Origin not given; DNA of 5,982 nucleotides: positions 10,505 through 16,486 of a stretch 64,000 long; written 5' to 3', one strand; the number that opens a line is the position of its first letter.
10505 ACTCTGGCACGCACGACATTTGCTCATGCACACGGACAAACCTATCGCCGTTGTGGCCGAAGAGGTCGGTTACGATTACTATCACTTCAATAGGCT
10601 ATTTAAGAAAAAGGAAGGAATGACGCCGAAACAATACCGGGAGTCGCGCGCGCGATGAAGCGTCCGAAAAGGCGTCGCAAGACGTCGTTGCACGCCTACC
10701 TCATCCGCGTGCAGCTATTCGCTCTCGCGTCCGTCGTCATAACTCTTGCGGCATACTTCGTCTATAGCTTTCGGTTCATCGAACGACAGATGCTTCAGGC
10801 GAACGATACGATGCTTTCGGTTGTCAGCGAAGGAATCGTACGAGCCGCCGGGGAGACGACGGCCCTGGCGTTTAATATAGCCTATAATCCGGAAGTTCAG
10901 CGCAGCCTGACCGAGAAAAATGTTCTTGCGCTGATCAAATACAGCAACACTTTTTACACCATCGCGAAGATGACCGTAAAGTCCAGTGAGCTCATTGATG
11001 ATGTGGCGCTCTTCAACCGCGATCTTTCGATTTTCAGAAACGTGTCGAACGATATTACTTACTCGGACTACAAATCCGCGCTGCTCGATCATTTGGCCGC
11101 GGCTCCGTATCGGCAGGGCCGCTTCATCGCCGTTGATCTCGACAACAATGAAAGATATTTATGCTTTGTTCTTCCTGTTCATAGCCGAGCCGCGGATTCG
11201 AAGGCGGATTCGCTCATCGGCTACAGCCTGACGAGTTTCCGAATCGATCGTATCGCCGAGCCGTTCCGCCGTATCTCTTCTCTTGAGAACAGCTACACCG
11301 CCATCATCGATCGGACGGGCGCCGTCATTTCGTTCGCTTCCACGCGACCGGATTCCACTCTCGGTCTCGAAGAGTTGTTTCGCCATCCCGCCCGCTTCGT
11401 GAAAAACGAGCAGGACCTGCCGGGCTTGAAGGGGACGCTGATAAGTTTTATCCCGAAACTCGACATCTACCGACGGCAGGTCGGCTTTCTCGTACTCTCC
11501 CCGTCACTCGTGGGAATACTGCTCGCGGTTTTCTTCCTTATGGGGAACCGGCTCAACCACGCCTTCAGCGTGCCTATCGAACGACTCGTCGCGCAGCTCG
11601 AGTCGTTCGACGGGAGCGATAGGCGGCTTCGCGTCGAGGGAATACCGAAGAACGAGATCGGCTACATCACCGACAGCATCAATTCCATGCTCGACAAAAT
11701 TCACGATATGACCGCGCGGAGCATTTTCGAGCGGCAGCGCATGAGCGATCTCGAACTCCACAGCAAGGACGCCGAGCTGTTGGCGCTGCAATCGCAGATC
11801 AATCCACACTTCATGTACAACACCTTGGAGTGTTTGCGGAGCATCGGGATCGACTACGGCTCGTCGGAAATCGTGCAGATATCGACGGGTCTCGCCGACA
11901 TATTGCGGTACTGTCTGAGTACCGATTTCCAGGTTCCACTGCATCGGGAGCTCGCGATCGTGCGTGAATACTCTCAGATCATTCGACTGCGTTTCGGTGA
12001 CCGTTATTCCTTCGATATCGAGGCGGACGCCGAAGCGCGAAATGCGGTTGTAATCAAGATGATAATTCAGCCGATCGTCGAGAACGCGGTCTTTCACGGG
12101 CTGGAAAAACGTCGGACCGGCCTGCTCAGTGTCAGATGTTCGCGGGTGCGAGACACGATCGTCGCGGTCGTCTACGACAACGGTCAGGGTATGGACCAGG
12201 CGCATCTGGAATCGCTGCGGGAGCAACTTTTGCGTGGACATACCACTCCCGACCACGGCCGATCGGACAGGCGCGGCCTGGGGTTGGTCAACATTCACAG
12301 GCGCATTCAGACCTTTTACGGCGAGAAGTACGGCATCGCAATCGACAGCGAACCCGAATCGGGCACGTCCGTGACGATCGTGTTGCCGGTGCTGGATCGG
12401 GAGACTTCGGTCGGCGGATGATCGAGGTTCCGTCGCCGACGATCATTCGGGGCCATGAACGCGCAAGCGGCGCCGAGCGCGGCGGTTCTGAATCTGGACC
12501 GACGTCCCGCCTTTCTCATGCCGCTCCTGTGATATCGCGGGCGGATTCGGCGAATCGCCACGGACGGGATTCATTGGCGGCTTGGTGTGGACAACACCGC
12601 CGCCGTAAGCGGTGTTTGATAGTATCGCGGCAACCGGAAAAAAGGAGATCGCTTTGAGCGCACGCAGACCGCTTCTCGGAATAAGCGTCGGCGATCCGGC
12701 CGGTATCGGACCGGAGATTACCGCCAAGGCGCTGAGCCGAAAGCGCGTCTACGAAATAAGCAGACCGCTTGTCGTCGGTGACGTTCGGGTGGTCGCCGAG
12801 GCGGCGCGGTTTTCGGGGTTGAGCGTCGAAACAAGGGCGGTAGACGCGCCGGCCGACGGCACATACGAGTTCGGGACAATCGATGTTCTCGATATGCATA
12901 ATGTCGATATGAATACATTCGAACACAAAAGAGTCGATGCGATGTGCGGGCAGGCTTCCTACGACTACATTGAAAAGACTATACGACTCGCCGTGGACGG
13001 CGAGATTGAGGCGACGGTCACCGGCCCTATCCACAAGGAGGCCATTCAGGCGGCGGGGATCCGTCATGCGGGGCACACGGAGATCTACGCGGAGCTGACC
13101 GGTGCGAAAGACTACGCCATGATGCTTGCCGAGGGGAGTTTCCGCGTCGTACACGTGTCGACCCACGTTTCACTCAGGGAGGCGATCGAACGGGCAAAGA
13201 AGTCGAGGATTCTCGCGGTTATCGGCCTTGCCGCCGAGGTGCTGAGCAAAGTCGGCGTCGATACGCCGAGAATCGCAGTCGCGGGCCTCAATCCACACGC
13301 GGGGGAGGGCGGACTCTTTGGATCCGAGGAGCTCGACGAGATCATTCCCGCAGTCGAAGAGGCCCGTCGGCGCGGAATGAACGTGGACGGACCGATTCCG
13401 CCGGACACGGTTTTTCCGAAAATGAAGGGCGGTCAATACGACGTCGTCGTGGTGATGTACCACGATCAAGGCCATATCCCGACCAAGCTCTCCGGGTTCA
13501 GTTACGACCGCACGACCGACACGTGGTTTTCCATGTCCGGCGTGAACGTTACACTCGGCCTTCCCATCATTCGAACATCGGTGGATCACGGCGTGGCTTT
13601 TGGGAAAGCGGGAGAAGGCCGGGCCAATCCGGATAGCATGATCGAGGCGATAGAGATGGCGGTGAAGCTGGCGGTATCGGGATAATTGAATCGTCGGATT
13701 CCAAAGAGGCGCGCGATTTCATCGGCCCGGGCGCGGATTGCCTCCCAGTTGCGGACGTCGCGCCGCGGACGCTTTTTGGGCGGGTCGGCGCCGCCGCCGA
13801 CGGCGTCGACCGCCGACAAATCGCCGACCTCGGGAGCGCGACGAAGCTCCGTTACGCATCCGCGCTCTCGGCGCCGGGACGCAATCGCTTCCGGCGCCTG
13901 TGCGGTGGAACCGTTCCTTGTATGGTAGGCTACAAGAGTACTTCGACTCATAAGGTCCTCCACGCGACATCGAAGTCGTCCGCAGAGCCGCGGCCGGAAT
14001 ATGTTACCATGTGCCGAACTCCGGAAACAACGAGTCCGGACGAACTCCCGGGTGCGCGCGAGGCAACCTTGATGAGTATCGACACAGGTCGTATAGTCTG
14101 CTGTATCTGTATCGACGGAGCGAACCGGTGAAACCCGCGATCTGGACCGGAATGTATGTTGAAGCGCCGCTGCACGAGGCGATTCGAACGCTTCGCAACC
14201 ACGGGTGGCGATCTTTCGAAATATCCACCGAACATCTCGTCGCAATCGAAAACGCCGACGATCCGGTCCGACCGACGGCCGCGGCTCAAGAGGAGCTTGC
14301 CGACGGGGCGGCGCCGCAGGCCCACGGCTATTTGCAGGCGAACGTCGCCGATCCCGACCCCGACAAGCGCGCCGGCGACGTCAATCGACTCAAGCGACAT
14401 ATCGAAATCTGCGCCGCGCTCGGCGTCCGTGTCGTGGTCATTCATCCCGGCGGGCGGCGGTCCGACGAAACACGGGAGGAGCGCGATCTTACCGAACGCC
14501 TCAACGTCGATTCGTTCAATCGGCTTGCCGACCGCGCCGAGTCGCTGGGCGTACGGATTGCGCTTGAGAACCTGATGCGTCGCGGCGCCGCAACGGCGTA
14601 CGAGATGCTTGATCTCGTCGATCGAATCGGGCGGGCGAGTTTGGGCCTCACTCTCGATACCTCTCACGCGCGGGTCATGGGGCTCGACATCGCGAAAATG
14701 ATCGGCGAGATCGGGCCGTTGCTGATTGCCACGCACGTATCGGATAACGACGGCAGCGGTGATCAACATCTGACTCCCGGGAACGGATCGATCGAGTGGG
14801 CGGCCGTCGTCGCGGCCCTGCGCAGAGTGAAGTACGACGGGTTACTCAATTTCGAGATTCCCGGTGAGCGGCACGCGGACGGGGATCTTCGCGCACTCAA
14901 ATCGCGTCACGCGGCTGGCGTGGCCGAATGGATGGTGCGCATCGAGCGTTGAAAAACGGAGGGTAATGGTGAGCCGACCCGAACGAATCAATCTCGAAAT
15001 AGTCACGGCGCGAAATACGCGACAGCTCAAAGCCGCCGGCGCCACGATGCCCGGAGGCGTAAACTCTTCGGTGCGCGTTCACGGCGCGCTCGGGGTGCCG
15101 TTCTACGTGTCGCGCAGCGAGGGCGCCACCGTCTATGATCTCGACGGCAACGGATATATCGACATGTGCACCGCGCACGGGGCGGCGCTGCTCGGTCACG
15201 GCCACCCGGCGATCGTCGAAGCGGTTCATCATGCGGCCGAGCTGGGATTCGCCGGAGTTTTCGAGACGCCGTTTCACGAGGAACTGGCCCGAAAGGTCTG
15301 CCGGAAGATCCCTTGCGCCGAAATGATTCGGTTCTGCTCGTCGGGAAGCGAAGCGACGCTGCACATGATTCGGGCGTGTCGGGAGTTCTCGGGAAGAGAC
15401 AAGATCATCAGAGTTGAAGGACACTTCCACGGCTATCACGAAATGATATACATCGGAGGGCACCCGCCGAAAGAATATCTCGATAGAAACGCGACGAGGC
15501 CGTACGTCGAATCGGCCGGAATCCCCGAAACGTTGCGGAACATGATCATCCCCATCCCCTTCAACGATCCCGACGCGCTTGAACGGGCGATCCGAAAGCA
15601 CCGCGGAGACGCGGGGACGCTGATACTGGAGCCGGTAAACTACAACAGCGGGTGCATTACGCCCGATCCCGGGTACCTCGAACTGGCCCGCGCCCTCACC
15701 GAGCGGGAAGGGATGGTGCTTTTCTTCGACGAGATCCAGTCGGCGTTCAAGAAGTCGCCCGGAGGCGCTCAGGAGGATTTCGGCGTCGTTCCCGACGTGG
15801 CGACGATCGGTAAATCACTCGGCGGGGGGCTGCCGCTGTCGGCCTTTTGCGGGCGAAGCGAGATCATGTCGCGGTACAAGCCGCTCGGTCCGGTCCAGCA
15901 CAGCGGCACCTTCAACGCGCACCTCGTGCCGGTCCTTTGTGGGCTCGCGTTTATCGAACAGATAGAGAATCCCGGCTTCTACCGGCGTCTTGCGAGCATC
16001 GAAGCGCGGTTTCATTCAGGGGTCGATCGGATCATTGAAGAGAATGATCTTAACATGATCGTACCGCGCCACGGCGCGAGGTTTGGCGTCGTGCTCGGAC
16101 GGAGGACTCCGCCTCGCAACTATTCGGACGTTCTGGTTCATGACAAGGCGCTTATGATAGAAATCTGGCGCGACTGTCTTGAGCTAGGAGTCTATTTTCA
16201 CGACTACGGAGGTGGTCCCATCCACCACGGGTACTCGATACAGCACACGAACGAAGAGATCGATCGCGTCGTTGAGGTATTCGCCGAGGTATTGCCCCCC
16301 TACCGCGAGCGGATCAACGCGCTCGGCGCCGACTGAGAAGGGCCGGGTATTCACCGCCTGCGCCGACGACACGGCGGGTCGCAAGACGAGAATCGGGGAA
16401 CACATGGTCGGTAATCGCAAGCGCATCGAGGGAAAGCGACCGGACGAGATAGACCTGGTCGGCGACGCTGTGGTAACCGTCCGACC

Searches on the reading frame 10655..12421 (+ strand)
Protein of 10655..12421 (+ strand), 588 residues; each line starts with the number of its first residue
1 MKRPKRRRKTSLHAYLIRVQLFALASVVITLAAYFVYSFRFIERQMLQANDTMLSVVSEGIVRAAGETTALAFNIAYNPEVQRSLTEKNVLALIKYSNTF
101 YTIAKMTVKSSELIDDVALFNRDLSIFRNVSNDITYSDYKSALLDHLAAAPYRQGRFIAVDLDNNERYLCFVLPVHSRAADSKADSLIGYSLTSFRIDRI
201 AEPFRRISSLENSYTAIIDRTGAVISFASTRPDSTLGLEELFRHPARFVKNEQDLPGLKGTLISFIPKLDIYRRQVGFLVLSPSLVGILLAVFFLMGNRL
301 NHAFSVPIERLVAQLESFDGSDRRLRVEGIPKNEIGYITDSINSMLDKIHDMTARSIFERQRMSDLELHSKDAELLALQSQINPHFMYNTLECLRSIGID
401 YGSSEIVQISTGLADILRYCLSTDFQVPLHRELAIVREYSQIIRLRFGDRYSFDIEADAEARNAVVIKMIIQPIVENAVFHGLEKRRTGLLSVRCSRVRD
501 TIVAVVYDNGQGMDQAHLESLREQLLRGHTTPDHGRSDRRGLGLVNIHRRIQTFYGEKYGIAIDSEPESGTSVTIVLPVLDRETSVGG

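Call 11: search_protein_families(library=pfam, proteins=[window:10655-12421:+], max_evalue=0.001)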
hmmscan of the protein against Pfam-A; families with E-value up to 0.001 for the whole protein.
window:10655-12421:+ (588 aa): 4 families
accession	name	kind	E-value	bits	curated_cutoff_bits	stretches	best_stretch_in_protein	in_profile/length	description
PF06580.19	His_kinase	-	7.3e-21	74.7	25.2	1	373-450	1-80/81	Histidine kinase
PF02518.31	HATPase_c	-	9.1e-11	42.6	26.4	1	467-579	6-109/111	Histidine kinase-, DNA gyrase B-, and HSP90-like ATPase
PF02743.24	dCache_1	-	6.5e-07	29.6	45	1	78-228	39-183/240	Cache domain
PF13581.12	HATPase_c_2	-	0.00027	21.4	27.4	1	470-549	35-107/127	Histidine kinase-like ATPase domain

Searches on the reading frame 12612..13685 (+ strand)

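Call 11: search_protein_families(library=pfam, proteins=[window:12612-13685:+], max_evalue=0.001)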
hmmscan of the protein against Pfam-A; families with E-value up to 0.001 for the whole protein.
window:12612-13685:+ (357 aa): 1 family
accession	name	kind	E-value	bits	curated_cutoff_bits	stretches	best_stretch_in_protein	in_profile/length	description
PF04166.17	PdxA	-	2.3e-101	339.4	27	1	49-350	2-286/286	Pyridoxal phosphate biosynthetic protein PdxA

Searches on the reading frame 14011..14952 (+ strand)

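Call 11: search_protein_families(library=pfam, proteins=[window:14011-14952:+], max_evalue=0.001)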
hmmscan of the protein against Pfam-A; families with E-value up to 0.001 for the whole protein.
window:14011-14952:+ (313 aa): 1 family
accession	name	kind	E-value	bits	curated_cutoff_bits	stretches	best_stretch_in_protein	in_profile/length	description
PF01261.30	AP_endonuc_2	-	3.2e-39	135.5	31.1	1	60-295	3-245/249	Xylose isomerase-like TIM barrel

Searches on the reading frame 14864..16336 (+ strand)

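Call 11: search_protein_families(library=pfam, proteins=[window:14864-16336:+], max_evalue=0.001)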
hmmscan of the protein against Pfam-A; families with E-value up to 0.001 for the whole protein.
window:14864-16336:+ (490 aa): 1 family
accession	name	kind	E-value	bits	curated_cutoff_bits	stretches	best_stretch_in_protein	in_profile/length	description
PF00202.27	Aminotran_3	-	4e-53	181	30.5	1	79-477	10-403/403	Aminotransferase class-III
